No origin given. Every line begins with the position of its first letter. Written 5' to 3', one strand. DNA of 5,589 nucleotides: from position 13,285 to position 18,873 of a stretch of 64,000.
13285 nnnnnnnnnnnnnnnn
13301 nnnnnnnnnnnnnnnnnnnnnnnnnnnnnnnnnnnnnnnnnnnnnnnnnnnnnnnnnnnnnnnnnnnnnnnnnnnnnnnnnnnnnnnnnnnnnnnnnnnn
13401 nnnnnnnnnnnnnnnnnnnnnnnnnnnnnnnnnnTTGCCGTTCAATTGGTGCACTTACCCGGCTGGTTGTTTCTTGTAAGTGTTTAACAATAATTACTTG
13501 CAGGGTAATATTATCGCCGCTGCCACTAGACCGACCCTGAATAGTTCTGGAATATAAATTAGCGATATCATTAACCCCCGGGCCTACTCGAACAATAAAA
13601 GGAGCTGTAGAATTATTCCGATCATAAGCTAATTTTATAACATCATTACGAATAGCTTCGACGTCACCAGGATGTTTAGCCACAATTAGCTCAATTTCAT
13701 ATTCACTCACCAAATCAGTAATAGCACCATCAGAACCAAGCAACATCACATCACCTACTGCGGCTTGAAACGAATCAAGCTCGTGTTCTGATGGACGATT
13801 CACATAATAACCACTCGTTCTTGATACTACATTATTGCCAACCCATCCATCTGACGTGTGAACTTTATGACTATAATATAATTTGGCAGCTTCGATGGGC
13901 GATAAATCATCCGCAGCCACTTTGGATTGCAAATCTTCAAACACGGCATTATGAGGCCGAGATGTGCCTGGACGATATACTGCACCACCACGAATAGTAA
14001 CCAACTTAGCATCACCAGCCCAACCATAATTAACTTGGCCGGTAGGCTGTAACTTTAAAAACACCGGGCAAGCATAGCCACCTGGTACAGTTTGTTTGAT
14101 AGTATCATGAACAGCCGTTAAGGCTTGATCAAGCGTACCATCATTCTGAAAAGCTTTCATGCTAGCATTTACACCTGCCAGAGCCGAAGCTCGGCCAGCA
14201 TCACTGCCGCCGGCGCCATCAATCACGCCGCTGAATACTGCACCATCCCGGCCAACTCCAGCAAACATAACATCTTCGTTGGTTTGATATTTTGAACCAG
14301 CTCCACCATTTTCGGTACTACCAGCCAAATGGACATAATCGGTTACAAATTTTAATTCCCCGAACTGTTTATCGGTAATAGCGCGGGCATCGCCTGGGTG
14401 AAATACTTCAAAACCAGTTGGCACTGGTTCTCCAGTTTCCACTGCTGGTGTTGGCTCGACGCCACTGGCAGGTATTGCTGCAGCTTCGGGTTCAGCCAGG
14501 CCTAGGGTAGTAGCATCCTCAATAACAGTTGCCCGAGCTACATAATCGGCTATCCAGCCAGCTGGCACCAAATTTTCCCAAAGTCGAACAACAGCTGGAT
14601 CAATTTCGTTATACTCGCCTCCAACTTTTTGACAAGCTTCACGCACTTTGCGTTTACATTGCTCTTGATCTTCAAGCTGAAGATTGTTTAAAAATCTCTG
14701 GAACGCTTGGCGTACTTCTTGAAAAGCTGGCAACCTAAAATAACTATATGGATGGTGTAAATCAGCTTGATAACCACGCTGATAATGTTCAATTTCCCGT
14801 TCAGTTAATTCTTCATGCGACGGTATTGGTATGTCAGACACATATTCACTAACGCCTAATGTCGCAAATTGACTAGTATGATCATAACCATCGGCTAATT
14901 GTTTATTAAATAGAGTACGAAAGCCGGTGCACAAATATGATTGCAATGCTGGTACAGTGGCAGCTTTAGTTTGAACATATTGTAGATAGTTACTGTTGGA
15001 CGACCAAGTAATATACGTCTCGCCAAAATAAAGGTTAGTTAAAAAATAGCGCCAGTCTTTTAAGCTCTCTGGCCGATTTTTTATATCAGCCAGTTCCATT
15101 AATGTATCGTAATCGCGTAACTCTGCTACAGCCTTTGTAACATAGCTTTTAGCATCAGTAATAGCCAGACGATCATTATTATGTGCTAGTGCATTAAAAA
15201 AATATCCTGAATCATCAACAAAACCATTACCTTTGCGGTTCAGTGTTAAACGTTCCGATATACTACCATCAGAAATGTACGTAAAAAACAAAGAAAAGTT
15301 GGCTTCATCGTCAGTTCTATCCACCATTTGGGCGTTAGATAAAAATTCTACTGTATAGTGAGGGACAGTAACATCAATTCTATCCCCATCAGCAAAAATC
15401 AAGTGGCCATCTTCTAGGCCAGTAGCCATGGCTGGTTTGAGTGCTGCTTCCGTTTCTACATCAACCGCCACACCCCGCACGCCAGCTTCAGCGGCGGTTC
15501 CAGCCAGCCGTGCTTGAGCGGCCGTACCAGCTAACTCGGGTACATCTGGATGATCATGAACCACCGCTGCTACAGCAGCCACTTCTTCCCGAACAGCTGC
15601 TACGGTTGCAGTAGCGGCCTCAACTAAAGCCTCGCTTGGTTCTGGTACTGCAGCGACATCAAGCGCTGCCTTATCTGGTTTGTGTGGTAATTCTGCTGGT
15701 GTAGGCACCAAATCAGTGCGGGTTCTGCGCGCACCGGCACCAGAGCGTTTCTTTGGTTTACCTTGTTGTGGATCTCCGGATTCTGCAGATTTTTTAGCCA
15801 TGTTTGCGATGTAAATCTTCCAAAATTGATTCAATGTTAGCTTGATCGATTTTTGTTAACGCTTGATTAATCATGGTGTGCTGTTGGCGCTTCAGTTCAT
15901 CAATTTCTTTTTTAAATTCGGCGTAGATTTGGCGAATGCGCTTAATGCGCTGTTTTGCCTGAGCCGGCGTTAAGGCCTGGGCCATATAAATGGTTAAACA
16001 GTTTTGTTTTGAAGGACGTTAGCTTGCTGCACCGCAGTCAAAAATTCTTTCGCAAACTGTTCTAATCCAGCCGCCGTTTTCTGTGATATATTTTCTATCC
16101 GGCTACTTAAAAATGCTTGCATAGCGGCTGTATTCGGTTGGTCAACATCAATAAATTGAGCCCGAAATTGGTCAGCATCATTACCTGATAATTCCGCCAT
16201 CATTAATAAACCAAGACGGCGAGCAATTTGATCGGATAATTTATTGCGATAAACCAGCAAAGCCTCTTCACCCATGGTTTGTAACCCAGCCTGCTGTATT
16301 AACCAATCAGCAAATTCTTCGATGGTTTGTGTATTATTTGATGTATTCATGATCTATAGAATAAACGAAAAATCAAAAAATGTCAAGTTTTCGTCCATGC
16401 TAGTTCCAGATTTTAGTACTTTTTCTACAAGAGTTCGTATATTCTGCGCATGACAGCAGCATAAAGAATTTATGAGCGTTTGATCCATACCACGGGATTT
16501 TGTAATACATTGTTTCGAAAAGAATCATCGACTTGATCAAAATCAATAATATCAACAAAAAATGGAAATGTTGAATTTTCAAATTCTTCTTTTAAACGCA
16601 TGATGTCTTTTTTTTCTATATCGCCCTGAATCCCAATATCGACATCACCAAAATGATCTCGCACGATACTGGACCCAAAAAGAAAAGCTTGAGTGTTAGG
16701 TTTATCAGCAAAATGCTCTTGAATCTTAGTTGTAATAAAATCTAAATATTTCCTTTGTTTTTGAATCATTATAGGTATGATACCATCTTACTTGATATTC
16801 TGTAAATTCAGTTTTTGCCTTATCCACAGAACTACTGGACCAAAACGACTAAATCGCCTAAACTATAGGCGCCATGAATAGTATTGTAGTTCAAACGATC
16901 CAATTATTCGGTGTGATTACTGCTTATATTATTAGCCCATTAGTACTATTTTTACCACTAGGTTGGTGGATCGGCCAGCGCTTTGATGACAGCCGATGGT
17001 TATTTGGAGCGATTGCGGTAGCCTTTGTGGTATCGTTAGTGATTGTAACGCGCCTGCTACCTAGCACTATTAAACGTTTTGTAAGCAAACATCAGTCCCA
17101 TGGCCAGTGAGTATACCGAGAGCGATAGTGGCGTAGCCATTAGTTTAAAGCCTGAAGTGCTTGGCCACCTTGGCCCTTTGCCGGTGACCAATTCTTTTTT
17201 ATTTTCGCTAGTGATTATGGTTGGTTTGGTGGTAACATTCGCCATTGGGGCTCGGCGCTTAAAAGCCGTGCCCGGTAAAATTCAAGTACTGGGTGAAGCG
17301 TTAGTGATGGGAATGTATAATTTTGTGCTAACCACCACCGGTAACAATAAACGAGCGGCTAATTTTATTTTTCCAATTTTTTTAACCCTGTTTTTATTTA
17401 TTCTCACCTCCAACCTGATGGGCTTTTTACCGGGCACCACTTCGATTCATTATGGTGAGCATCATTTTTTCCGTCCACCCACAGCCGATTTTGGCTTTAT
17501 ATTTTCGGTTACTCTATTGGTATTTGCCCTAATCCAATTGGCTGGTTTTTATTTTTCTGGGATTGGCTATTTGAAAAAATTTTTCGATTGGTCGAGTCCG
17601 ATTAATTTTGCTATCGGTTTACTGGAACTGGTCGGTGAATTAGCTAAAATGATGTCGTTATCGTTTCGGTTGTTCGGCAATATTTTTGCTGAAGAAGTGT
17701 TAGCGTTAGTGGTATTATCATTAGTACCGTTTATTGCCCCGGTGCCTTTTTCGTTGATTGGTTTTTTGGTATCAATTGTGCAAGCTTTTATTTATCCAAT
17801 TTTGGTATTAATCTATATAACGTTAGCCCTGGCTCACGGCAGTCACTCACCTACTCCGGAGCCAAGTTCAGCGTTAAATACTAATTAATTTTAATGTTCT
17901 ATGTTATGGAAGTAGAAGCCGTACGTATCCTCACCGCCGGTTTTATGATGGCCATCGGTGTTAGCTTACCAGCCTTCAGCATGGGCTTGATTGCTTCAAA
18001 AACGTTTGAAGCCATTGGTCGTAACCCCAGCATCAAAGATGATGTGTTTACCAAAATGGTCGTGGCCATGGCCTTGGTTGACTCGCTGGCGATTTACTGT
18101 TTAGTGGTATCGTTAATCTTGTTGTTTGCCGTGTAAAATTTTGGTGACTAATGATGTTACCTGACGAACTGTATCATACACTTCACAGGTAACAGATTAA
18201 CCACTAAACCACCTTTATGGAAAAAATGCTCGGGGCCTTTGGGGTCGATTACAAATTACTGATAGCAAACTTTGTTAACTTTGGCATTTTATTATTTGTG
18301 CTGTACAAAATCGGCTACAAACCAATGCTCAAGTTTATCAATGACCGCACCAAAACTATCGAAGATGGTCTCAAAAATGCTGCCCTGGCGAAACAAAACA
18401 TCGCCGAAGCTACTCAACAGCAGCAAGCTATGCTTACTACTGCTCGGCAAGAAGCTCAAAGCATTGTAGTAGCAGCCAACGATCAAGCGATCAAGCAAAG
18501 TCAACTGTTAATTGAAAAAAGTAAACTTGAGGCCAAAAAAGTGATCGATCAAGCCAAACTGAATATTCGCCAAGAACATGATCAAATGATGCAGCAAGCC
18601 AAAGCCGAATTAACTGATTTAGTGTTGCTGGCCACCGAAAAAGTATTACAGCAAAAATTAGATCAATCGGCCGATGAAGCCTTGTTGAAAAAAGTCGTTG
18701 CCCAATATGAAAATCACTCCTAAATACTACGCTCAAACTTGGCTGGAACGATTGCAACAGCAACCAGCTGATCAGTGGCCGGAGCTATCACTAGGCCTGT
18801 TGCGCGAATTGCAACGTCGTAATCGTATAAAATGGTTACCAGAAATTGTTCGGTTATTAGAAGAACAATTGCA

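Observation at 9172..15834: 2220-aa giant protein with an internal PP2C phosphatase domain, central hydrophobic hairpin and long coiled coils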

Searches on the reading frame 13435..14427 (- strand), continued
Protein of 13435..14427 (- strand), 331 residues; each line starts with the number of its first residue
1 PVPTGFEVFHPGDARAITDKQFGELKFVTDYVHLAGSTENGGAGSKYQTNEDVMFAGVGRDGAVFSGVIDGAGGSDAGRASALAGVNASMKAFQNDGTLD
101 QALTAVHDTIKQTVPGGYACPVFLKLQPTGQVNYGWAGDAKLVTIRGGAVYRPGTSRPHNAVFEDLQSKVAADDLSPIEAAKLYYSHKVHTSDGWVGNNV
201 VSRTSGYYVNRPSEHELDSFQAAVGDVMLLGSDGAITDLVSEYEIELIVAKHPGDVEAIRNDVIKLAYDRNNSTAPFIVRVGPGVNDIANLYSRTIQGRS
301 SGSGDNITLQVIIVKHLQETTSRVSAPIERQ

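Call 65: find_encoding_contigs(protein=P0092, flank=6000, max_places=2)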
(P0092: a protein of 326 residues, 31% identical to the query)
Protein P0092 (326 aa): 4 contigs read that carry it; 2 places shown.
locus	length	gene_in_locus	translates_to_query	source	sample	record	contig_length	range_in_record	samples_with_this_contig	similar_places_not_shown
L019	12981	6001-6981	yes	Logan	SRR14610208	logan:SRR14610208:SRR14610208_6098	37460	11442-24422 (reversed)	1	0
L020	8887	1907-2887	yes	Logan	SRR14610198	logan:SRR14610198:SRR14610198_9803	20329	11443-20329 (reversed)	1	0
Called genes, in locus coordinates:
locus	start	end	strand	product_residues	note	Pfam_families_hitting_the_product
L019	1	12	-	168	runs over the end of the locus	-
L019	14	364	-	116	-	PF19029:DUF883_C (weak)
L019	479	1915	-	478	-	PF00392:GntR, PF00155:Aminotran_1_2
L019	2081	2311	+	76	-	-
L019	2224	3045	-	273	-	-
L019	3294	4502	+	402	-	PF13091:PLDc_2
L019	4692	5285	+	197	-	PF00691:OmpA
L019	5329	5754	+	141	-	-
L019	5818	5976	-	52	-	-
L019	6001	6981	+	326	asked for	PF00481:PP2C (weak)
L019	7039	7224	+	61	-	PF08369:PCP_red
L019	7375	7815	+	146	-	-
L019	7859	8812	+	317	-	PF00226:DnaJ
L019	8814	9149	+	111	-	-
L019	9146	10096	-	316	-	PF03734:YkuD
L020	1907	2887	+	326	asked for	PF00481:PP2C (weak)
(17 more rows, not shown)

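Call 68: find_related_loci(query=A3, collection=viral_contigs, flank=5000)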
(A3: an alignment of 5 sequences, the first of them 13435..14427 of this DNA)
Query A3 (331 aa) in viral_contigs; peptide patterns used: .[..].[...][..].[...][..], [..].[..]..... (x = any residue, [..] = any of these).
343 stretches matched a pattern, but none encodes a relative of the query by tblastn (E <= 1e-3).

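Call 69: find_related_loci(query=A3, collection=metagenome_contigs, flank=10000)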
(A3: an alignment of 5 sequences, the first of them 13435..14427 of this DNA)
Query A3 (331 aa) in metagenome_contigs; peptide patterns used: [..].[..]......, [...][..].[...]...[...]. (x = any residue, [..] = any of these).
403 stretches matched a pattern; 9 encode a relative of the query (tblastn E <= 1e-3); 9 distinct loci.
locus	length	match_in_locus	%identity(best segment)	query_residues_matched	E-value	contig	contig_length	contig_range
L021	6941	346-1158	35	29-323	5e-38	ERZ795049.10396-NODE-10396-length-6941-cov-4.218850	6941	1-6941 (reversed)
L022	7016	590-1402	35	29-323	3e-37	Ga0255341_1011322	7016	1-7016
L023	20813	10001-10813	35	29-323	3e-37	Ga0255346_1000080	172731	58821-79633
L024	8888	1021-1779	35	34-312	1e-32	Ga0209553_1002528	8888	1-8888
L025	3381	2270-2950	35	34-280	6e-30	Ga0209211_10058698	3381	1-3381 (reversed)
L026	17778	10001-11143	28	7-331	3e-28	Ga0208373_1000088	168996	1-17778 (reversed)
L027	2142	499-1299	31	37-312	1e-22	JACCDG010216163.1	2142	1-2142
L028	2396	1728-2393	30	33-267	4e-18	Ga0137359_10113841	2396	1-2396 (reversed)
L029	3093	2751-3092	37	24-136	2e-14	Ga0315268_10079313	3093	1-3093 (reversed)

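Call 76: search_protein_families(library=pfam, proteins=[L003:6692-7234:+, L011:11870-12382:+], max_evalue=10)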
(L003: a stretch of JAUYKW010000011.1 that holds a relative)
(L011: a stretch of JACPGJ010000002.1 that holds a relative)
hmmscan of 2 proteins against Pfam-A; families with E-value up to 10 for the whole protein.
L003:6692-7234:+ (181 aa): 3 families
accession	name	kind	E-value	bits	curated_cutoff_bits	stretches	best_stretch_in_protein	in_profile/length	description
PF14030.11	DUF4245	-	0.071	13.5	30.1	1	63-104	114-155/165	Protein of unknown function (DUF4245)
PF00235.25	Profilin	-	0.099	13.2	25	1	49-117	43-109/127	Profilin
PF23390.1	Beta-prop_WDR35_2nd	-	0.19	11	27.1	1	66-107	241-284/321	WDR35 second beta-propeller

L011:11870-12382:+ (171 aa): 0 families

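Call 91: search_protein_families(library=pfam, proteins=[L003:1366-1698:+, L003:1703-1888:+, L003:7500-7928:+, L003:1895-3214:+, L003:4463-4876:+], max_evalue=1)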
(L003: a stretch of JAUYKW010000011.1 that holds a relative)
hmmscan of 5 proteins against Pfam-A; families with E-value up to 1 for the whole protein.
L003:1366-1698:+ (111 aa): 1 family
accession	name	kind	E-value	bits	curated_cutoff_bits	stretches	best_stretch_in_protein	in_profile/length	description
PF05811.18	DUF842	-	0.12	12.5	25.1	1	57-104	39-86/131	Eukaryotic protein of unknown function (DUF842)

L003:1703-1888:+ (62 aa): 5 families
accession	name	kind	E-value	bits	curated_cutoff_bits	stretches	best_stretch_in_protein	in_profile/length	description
PF25785.1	TPR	-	0.014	16.1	27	1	4-56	2-56/110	Nucleoprotein TPR-like domain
PF09321.15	DUF1978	-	0.018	14.8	25.4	1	4-61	116-161/244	Domain of unknown function (DUF1978)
PF09177.16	STX6_10_61_N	-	0.052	14.5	29.4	1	1-60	4-61/99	Syntaxin 6/10/61, N-terminal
PF18121.7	TFA2_Winged_2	-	0.095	12.8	26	1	18-37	27-46/60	TFA2 Winged helix domain 2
PF18592.6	Tho1_MOS11_C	-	0.66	10.4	26.8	1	4-16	23-35/37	Tho1/MOS11 C-terminal domain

L003:7500-7928:+ (143 aa): 2 families
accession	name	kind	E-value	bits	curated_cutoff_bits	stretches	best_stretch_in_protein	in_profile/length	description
PF11992.13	TgpA_N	-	0.11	11.9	30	1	82-124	104-146/333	TgpA N-terminal domain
PF17259.7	DUF5325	-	0.42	10.9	25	1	43-64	8-29/61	Family of unknown function (DUF5325)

L003:1895-3214:+ (440 aa): 1 family
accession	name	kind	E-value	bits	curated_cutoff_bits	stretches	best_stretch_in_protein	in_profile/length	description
PF24327.1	DUF7497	-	0.12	12.7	27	1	299-369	15-86/100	Domain of unknown function (DUF7497)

L003:4463-4876:+ (138 aa): 0 families

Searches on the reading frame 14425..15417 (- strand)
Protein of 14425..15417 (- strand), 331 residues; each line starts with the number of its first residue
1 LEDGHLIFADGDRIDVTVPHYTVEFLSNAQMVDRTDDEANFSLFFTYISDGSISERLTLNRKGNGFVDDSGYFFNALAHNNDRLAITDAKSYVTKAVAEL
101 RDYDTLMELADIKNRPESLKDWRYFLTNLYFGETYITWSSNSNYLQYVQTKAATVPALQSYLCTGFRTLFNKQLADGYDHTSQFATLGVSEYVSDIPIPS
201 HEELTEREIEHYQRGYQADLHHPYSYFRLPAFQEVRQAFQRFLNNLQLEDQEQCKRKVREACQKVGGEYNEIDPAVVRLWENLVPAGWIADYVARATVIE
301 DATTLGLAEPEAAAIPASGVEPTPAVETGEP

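Call 10: search_protein_families(library=pfam, proteins=[window:14425-15417:-], max_evalue=10)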
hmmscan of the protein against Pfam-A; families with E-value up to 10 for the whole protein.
window:14425-15417:- (331 aa): 1 family
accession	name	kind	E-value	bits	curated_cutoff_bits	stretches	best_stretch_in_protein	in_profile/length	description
PF14541.11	TAXi_C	-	0.088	13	23.9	1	194-250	12-67/161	Xylanase inhibitor C-terminal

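Call 21: search_protein_families(library=ncbifam, proteins=[window:14425-15417:-], max_evalue=10)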
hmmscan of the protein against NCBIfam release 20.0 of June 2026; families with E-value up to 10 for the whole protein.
window:14425-15417:- (331 aa): 1 family
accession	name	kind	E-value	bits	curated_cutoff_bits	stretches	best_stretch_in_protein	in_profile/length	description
TIGR03951.1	Fe_III_red_FhuF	equivalog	0.11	12.5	63.85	1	136-178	97-139/182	siderophore-iron reductase FhuF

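Call 71: search_solved_structures(query=window:14425-15417:-, max_evalue=1)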
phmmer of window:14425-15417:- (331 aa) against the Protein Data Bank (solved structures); distinct sequences matched with E-value up to 1: 1.
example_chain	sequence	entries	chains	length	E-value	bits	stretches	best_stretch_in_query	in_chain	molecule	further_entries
8ri0_A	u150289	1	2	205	0.61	12.6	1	176-221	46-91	tRNA (guanine-N(1)-)-methyltransferase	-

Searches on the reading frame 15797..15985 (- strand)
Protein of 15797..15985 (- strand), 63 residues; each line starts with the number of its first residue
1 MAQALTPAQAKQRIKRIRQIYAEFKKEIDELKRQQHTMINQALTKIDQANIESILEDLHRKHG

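Call 19: search_protein_families(library=pfam, proteins=[window:15797-15985:-], max_evalue=1)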
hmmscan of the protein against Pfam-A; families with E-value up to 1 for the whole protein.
window:15797-15985:- (63 aa): 10 families
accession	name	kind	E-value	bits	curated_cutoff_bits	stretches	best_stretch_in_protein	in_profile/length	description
PF04803.17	Cor1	-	0.00063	20.5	32.1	1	10-47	86-123/132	Cor1/Xlr/Xmr conserved region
PF24729.2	Acb2_Tad1_hairpin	-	0.0041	17.7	27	1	6-49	6-48/58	Acb2/Tad1, hairpin domain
PF06705.16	SF-assemblin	-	0.013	15.3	30.6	1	8-53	52-96/247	SF-assemblin/beta giardin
PF10737.14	GerPC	-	0.031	14.7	22.4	1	14-54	1-41/174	Spore germination protein GerPC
PF16740.10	SKA2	-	0.049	13.9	30.1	1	7-46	40-79/110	Spindle and kinetochore-associated protein 2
PF01722.23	BolA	-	0.063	14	25.7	0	10-30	42-62/76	BolA-like protein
PF00213.23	OSCP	-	0.064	13.8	22.3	1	10-60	78-127/172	ATP synthase delta (OSCP) subunit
PF21940.1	Pfc11_Rna14-15-ID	-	0.1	13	27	1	6-53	15-64/111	Pfc11 Rna14/15 interacting domain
PF14023.12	Bestrophin-like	-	0.18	11.8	32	1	1-49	107-154/232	Bestrophin-like domain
PF01594.21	AI-2E_transport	-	0.22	11.1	34.3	1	11-58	87-133/327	AI-2E family transporter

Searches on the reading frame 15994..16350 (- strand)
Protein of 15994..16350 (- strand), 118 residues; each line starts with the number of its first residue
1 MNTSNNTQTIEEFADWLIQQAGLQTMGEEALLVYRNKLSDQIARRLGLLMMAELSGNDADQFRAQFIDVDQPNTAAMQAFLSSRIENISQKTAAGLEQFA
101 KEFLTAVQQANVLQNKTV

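Call 7: search_protein_families(library=pfam, proteins=[window:15994-16350:-], max_evalue=0.001)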
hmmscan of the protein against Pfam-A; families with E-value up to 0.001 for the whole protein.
window:15994-16350:- (118 aa): 0 families

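Call 19: search_protein_families(library=pfam, proteins=[window:15997-16350:-], max_evalue=1)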
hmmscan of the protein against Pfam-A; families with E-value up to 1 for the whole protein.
window:15997-16350:- (118 aa): 2 families
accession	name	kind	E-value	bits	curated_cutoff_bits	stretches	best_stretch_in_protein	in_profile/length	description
PF21809.3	Glyco_hydro_84_hel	-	0.074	13.5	27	1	1-44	45-88/131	Bacterial GH84, post-catalytic domain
PF14386.11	DUF4417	-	0.077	12.9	28.9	1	30-101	84-155/183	Domain of unknown function (DUF4417)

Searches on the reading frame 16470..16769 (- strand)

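Call 7: search_protein_families(library=pfam, proteins=[window:16470-16769:-], max_evalue=0.001)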
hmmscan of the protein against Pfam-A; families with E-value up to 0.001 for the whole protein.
window:16470-16769:- (99 aa): 1 family
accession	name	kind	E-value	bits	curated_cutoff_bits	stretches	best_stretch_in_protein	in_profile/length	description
PF18765.7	Polbeta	-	8.5e-07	29.5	26.9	1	15-94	2-86/93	Polymerase beta, Nucleotidyltransferase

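Call 19: search_protein_families(library=pfam, proteins=[window:16473-16769:-], max_evalue=1)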
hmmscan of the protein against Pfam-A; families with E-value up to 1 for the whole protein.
window:16473-16769:- (99 aa): 1 family
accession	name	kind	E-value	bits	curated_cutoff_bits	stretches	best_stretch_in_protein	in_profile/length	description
PF18765.7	Polbeta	-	8.5e-07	29.5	26.9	1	15-94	2-86/93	Polymerase beta, Nucleotidyltransferase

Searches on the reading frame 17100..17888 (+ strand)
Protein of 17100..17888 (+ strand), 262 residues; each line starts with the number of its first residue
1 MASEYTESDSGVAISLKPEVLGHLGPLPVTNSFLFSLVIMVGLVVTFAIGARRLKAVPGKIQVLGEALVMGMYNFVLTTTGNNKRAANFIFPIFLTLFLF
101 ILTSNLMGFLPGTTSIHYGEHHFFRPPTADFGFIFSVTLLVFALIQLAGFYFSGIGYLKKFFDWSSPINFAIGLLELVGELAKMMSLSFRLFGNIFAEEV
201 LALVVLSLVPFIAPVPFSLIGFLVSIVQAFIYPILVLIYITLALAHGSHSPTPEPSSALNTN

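Call 7: search_protein_families(library=pfam, proteins=[window:17100-17888:+], max_evalue=0.001)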
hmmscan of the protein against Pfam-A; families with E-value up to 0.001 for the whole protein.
window:17100-17888:+ (262 aa): 1 family
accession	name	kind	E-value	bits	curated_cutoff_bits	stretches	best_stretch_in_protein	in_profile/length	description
PF00119.25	ATP-synt_A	-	6.8e-35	121.3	33.9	1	35-240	2-216/217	ATP synthase A chain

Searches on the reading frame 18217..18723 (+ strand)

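Call 7: search_protein_families(library=pfam, proteins=[window:18217-18723:+], max_evalue=0.001)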
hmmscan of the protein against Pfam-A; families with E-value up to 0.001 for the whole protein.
window:18217-18723:+ (168 aa): 1 family
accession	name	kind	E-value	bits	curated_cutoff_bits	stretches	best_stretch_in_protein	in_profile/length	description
PF00430.23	ATP-synt_B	-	2.3e-22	79.9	28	1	15-145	2-132/132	ATP synthase B/B' CF(0)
